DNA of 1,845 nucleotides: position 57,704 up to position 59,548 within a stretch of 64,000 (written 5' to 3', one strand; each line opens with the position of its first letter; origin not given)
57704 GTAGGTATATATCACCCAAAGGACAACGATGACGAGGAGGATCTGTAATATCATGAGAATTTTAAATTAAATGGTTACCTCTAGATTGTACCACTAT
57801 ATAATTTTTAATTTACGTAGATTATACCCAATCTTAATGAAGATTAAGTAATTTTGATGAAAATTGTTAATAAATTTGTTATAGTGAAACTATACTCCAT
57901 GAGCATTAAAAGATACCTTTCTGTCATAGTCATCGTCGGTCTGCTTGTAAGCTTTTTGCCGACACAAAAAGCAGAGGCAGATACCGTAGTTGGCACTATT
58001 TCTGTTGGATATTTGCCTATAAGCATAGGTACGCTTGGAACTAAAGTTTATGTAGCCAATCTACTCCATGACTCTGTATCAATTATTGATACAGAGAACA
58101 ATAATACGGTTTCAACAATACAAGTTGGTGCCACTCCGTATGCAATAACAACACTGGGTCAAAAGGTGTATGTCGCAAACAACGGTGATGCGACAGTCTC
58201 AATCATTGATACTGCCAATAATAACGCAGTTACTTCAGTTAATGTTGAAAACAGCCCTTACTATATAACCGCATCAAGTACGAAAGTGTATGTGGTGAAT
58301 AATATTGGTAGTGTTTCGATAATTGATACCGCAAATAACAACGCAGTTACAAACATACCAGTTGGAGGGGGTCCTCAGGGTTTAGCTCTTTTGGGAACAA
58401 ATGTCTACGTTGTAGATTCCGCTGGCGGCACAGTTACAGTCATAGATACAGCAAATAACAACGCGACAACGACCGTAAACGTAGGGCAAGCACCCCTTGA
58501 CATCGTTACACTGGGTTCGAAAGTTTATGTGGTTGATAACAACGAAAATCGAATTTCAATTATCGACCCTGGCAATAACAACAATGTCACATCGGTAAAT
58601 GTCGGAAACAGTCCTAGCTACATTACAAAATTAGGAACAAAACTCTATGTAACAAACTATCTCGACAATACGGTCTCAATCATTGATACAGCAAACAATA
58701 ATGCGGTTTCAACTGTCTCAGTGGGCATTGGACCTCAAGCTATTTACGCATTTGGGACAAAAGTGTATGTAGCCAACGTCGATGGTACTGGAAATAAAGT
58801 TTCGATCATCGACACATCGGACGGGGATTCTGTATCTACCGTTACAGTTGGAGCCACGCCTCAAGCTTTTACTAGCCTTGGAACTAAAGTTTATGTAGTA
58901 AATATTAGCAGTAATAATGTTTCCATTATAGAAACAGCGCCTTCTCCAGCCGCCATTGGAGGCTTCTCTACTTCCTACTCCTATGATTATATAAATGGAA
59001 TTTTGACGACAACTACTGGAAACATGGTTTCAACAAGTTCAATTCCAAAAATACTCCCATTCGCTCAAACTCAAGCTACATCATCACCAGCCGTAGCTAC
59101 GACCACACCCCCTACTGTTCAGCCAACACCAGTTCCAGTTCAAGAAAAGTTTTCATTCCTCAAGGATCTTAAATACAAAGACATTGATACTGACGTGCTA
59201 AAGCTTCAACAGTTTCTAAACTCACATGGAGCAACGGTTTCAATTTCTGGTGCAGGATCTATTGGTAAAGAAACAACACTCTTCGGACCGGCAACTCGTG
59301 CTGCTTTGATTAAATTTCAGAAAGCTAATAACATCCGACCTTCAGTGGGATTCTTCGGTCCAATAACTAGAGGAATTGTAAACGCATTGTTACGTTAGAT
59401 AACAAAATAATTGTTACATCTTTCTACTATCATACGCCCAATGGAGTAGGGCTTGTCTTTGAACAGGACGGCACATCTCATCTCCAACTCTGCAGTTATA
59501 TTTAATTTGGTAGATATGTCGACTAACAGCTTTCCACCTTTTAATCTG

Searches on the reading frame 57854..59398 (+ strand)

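Call 94: search_protein_families(library=pfam, proteins=[window:57854-59398:+], max_evalue=0.001)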
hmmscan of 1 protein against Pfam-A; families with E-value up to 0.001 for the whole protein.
window:57854-59398:+ (514 aa): 3 families
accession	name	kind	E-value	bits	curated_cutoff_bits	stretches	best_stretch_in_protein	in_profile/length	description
PF21783.3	YNCE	-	4.1e-08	33.4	27.1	0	145-220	256-334/339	YNCE-like beta-propeller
PF01471.23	PG_binding_1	-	1.3e-06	28.9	23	1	446-497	3-46/57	Putative peptidoglycan binding domain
PF24807.1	WD40_CDC20-Fz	-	0.00017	21.4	200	0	93-205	19-126/292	CDC20/Fizzy WD40 domain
